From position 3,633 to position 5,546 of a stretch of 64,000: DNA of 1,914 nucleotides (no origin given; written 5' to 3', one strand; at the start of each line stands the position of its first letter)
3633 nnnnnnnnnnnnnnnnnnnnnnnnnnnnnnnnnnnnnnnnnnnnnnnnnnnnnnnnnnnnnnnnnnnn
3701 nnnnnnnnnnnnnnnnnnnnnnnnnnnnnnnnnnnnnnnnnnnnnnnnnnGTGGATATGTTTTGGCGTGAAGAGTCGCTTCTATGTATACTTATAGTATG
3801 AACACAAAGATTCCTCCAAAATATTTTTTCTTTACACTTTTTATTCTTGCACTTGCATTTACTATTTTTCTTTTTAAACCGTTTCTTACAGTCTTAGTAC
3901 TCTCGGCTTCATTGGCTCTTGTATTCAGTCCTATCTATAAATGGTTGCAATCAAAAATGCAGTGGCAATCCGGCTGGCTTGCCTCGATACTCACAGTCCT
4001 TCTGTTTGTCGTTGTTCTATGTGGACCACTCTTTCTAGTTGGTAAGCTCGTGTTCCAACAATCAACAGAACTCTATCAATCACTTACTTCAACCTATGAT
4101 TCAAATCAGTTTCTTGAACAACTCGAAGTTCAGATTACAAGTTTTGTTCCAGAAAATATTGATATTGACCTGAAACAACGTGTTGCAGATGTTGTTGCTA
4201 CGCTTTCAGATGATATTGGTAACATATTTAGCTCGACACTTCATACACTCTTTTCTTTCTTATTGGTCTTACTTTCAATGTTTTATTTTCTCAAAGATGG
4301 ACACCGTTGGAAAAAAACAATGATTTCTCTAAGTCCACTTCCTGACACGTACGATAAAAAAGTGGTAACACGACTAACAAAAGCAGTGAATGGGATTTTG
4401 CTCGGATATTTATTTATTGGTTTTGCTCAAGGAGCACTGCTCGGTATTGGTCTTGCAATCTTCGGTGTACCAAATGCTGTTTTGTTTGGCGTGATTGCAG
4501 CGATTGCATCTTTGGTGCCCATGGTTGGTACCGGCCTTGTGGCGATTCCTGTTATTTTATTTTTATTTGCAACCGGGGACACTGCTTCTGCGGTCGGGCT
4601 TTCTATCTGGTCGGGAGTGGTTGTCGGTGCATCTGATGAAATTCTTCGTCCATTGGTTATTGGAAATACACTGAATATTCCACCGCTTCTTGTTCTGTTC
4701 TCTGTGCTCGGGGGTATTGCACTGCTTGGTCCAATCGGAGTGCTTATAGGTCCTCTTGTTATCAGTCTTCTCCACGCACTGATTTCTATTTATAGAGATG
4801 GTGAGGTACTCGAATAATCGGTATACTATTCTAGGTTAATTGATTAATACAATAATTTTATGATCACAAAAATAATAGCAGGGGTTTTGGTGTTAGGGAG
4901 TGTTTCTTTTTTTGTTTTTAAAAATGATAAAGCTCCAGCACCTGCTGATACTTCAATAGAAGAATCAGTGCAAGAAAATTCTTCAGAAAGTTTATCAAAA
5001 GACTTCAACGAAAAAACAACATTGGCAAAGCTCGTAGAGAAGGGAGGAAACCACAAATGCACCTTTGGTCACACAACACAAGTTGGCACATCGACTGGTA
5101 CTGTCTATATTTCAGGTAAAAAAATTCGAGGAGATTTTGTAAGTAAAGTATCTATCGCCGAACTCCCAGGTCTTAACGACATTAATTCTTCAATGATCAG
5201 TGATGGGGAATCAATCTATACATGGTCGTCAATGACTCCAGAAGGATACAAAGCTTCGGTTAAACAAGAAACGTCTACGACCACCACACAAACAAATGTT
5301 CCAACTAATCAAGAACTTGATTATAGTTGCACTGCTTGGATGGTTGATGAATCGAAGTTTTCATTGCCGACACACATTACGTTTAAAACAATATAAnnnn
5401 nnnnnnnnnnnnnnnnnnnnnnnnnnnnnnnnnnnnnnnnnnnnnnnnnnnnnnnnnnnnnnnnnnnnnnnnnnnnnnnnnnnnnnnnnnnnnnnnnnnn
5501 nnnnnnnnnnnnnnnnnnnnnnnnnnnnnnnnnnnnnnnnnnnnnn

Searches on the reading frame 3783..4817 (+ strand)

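Call 9: search_protein_families(library=pfam, proteins=[window:3783-4817:+], max_evalue=1)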
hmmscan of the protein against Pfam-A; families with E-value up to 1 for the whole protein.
window:3783-4817:+ (344 aa): 2 families
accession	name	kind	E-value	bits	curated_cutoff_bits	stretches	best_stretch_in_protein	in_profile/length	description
PF01594.21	AI-2E_transport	-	7e-52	177.1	34.3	1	17-337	4-326/327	AI-2E family transporter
PF18179.6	SUa-2TM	-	0.36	10.5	25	1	55-122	6-67/279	SMODS- and Ubiquitin system-associated 2TM effector domain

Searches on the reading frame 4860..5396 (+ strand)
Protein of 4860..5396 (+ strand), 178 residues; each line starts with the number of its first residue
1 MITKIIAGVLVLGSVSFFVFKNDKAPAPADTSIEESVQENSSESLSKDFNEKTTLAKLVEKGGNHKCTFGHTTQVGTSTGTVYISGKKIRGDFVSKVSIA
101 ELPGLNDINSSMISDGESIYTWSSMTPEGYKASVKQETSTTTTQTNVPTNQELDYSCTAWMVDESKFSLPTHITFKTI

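Call 9: search_protein_families(library=pfam, proteins=[window:4860-5396:+], max_evalue=1)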
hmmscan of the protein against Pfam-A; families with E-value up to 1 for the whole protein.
window:4860-5396:+ (178 aa): 1 family
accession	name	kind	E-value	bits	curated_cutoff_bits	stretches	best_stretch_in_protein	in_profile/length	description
PF18164.7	GNAT_C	-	0.092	13.1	22.8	0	124-165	30-69/142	GNAT-like C-terminal domain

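Call 15: find_homologous_proteins(query=window:4860-5396:+, max_evalue=0.001)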
Query window:4860-5396:+ (178 aa): 26 proteins with E <= 0.001 among 294 candidates.
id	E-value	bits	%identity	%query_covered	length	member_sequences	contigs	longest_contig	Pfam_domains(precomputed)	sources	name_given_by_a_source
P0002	3.9e-110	383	100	100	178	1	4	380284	-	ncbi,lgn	-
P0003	1.0e-92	326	85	100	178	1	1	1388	-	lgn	-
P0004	2.2e-67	244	67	99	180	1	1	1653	-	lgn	-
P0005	6.9e-65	236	63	99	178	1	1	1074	-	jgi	-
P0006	1.2e-62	229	63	99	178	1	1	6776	-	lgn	-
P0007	1.6e-61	225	59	99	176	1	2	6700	-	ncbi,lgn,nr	ncbi:MAG: hypothetical protein QG654_469 [Patescibacteria group bacterium]|nr:hypothetical protein [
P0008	1.6e-60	222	58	99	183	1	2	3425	-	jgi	jgi:hypothetical protein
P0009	1.6e-59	218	62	84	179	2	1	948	-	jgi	-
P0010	9.0e-59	216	59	100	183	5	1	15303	-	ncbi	-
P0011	2.8e-58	214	57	99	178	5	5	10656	-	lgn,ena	-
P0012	8.8e-57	209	61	89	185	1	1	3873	-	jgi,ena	-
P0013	1.8e-56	208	57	99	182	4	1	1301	-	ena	-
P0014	6.2e-56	207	55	99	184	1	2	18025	-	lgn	-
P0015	1.0e-55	206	55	91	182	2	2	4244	-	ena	-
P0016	1.1e-52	196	54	98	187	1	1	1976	-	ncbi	-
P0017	1.5e-52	196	55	98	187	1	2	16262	-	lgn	-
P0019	6.1e-51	190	53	98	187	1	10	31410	-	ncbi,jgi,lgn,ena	-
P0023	2.4e-32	130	43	97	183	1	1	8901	-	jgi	jgi:hypothetical protein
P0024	4.5e-30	123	40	98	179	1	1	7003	-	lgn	-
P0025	6.9e-30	122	42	100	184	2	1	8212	-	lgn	-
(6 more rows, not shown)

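Call 17: find_related_loci(query=A1, collection=genome_contigs, flank=6000)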
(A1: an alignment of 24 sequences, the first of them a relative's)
Query A1 (178 aa) in genome_contigs; peptide patterns used: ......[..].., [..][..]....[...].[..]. (x = any residue, [..] = any of these).
31 stretches matched a pattern; 15 encode a relative of the query (tblastn E <= 1e-3); 15 distinct loci.
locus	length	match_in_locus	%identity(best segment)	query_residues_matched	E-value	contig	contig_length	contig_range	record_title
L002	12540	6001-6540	61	2-178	3e-69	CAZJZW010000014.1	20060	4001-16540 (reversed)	MAG TPA_asm: uncultured Candidatus Saccharibacteria bacterium isolate SRP219642_co7_382 genome assembly, contig: NODE_38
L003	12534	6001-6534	57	2-178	1e-64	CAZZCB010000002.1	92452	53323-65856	MAG TPA_asm: uncultured Candidatus Saccharibacteria bacterium isolate SRP329715_co2_21 genome assembly, contig: NODE_507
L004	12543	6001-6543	53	1-178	1e-54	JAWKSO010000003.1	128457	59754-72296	MAG: Candidatus Paceibacterota bacterium isolate BC1.90 BC1.90.fa-3, whole genome shotgun sequence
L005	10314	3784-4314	57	1-172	9e-53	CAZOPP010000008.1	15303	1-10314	MAG TPA_asm: uncultured Candidatus Saccharibacteria bacterium isolate SRP329715_co2_76 genome assembly, contig: NODE_736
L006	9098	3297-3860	41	2-176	4e-44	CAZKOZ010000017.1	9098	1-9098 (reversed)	MAG TPA_asm: uncultured Candidatus Saccharibacteria bacterium isolate SRP344714_co1_390 genome assembly, contig: NODE_13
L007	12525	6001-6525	39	4-178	1e-34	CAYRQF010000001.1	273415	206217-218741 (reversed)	MAG TPA_asm: uncultured Candidatus Saccharibacteria bacterium isolate SRP286056_co2_43 genome assembly, contig: NODE_24_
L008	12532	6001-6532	56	1-174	6e-35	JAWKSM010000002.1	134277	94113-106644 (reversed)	MAG: Candidatus Paceibacterota bacterium isolate ABC1.149 ABC1.149.fa-2, whole genome shotgun sequence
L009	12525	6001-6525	37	4-178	7e-31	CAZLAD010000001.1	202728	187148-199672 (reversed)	MAG TPA_asm: uncultured Candidatus Saccharibacteria bacterium isolate SRP278252_co2_797 genome assembly, contig: NODE_61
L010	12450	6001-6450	41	21-178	1e-30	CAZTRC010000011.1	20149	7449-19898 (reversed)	MAG TPA_asm: uncultured Candidatus Saccharibacteria bacterium isolate SRP286056_co1_61 genome assembly, contig: NODE_318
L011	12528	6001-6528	52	1-177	2e-56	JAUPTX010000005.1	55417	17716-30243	MAG: Patescibacteria group bacterium isolate erpe_2018_sw_6hr_WHONDRS-SW48-000087_A_bin.16 scaffold_79, whole genome sho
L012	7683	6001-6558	32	1-175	2e-23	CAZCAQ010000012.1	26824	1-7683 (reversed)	MAG TPA_asm: uncultured Candidatus Saccharibacteria bacterium isolate SRP342105_co1_103 genome assembly, contig: NODE_23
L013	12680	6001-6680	45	4-178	7e-20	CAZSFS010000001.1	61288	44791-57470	MAG TPA_asm: uncultured Candidatus Saccharibacteria bacterium isolate SRP342105_co2_225 genome assembly, contig: NODE_42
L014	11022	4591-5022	35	39-175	1e-16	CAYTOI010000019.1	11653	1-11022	MAG TPA_asm: uncultured Pseudomonadales bacterium isolate SRP278252_co2_194 genome assembly, contig: NODE_11650_length_1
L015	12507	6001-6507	25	9-175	3e-6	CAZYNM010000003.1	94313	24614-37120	MAG TPA_asm: uncultured Pseudomonadales bacterium isolate SRP292972_co1_113 genome assembly, contig: NODE_216_length_943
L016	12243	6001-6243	28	110-176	8e-6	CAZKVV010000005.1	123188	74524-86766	MAG TPA_asm: uncultured Pseudomonadales bacterium isolate SRP286056_co2_531 genome assembly, contig: NODE_121_length_123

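Call 31: find_encoding_contigs(protein=P0014, flank=4000, max_places=3)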
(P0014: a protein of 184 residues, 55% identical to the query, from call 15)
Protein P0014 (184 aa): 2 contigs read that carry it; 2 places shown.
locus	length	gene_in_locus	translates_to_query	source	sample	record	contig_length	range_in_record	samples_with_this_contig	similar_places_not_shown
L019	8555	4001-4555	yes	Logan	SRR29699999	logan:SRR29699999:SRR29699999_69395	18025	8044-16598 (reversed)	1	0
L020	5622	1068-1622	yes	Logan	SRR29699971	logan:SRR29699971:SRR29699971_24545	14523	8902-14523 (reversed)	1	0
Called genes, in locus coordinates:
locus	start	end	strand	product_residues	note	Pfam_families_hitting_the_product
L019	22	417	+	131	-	PF03073:TspO_MBR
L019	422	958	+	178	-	PF01931:NTPase_I-T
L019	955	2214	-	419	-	PF00070:Pyr_redox (faint), PF00890:FAD_binding_2 (faint), PF01134:GIDA (faint), PF01266:DAO (faint), PF03486:HI0933_like, PF07992:Pyr_redox_2, PF12831:FAD_oxidored, PF22780:HI0933_like_1st, +1 more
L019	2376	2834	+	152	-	-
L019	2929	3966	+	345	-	PF01594:AI-2E_transport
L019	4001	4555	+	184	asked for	-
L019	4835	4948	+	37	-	-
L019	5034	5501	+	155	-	PF10648:Gmad2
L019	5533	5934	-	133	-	-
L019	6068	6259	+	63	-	-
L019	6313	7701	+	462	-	PF25973:BSH_CzcB (weak), PF25954:Beta-barrel_RND_2, PF25990:Beta-barrel_YknX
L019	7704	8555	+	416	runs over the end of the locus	PF02687:FtsX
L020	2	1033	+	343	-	?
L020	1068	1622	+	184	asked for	-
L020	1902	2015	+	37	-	-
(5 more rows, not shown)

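Call 32: find_encoding_contigs(protein=P0017, flank=4000, max_places=3)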
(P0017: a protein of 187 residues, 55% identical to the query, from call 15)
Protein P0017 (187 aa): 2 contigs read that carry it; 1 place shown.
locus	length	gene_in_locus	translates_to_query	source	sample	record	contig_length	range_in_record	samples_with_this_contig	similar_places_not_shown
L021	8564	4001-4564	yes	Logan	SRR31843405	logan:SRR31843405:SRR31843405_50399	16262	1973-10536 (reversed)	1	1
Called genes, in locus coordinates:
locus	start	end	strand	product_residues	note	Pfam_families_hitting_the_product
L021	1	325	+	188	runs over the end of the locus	PF23477:zf_Tbcl_2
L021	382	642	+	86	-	PF01541:GIY-YIG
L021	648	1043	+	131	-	PF03073:TspO_MBR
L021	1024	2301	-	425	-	PF00890:FAD_binding_2 (weak), PF01134:GIDA (faint), PF01266:DAO (faint), PF01946:Thi4 (faint), PF03486:HI0933_like, PF07992:Pyr_redox_2, PF12831:FAD_oxidored, PF22780:HI0933_like_1st, +3 more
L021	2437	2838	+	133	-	-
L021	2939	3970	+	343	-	PF01594:AI-2E_transport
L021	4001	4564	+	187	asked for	-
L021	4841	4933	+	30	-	-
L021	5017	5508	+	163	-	PF10648:Gmad2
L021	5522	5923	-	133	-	-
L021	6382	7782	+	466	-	PF25954:Beta-barrel_RND_2 (weak), PF25990:Beta-barrel_YknX (weak)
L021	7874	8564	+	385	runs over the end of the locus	PF02687:FtsX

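Call 33: find_encoding_contigs(protein=P0019, flank=4000, max_places=3)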
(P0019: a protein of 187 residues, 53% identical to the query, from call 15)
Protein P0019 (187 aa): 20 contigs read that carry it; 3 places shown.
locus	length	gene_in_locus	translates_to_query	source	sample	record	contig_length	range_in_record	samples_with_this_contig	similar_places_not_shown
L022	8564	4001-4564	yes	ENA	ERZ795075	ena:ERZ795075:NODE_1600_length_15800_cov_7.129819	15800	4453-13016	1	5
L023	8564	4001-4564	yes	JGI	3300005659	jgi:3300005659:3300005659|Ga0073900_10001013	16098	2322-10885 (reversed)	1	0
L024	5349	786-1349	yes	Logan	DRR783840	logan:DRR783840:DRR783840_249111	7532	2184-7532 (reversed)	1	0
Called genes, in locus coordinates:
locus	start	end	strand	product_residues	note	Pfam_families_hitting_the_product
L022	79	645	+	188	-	PF23477:zf_Tbcl_2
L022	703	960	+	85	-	PF01541:GIY-YIG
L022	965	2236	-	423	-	PF00890:FAD_binding_2 (weak), PF01134:GIDA (faint), PF01266:DAO (faint), PF01946:Thi4 (faint), PF03486:HI0933_like, PF07992:Pyr_redox_2, PF12831:FAD_oxidored, PF22780:HI0933_like_1st, +3 more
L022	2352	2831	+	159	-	-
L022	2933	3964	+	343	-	PF01594:AI-2E_transport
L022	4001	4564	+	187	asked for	-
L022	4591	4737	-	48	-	-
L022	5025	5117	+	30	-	-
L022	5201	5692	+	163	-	PF10648:Gmad2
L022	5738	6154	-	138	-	-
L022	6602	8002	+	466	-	PF25954:Beta-barrel_RND_2, PF25990:Beta-barrel_YknX, PF26002:Beta-barrel_AprE (faint)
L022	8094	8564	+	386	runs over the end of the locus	PF02687:FtsX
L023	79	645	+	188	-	PF23477:zf_Tbcl_2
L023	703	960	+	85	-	PF01541:GIY-YIG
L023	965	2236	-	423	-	PF00890:FAD_binding_2 (weak), PF01134:GIDA (faint), PF01266:DAO (faint), PF01946:Thi4 (faint), PF03486:HI0933_like, PF07992:Pyr_redox_2, PF12831:FAD_oxidored, PF22780:HI0933_like_1st, +3 more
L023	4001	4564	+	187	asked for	-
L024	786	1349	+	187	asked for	-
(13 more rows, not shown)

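Call 34: find_encoding_contigs(protein=P0023, flank=4000, max_places=3)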
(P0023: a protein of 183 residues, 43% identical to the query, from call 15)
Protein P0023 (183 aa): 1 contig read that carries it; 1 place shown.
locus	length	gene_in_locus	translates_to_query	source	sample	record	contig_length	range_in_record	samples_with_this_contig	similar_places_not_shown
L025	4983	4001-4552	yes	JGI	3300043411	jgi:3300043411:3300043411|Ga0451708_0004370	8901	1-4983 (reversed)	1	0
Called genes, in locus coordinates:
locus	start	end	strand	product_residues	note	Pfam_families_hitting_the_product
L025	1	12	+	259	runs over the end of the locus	PF01678:DAP_epimerase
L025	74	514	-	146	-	-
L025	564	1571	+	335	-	PF00291:PALP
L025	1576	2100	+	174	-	PF23951:DUF7282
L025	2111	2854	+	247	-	PF04402:SIMPL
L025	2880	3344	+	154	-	PF10648:Gmad2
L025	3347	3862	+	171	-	PF01988:VIT1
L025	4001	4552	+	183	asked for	-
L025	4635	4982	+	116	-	?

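Call 35: find_encoding_contigs(protein=P0024, flank=4000, max_places=3)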
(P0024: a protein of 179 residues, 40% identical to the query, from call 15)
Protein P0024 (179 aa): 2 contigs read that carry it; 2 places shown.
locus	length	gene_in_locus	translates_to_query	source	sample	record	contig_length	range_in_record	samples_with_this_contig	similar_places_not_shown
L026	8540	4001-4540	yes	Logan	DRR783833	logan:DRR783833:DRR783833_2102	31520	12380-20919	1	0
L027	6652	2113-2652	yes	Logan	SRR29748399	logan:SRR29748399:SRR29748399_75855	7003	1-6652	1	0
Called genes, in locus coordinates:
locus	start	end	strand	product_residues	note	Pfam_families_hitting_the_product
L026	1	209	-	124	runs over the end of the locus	-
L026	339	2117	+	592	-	PF00009:GTP_EFTU, PF01926:MMR_HSR1, PF02421:FeoB_N (faint), PF22042:EF-G_D2, PF03144:GTP_EFTU_D2, PF00679:EFG_C, PF21018:BipA_C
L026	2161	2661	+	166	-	PF23951:DUF7282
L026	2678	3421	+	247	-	PF04402:SIMPL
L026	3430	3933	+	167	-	PF10648:Gmad2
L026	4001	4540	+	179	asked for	-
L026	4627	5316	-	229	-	-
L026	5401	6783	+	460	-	PF00364:Biotin_lipoyl (faint)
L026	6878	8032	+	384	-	PF02687:FtsX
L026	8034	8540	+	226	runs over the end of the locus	PF00005:ABC_tran, PF02463:SMC_N (weak)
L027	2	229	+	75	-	?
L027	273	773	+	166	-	PF23951:DUF7282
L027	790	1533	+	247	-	PF04402:SIMPL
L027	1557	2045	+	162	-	PF10648:Gmad2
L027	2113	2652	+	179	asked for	-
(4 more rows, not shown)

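Call 36: find_encoding_contigs(protein=P0025, flank=4000, max_places=3)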
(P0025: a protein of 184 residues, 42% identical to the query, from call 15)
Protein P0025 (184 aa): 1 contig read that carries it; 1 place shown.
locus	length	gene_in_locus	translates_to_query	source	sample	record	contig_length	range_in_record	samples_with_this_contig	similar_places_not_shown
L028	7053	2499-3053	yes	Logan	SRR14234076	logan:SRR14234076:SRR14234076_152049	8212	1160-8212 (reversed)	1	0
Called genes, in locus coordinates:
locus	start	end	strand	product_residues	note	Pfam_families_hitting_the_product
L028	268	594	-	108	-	-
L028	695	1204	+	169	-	PF23951:DUF7282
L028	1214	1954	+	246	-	PF04402:SIMPL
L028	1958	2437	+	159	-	PF10648:Gmad2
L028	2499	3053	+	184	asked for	-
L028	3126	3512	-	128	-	-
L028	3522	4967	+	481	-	PF00364:Biotin_lipoyl (faint), PF25954:Beta-barrel_RND_2 (weak)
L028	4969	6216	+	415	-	PF02687:FtsX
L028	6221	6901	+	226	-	PF00005:ABC_tran, PF02463:SMC_N (weak), PF13304:AAA_21 (faint)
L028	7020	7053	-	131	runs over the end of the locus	-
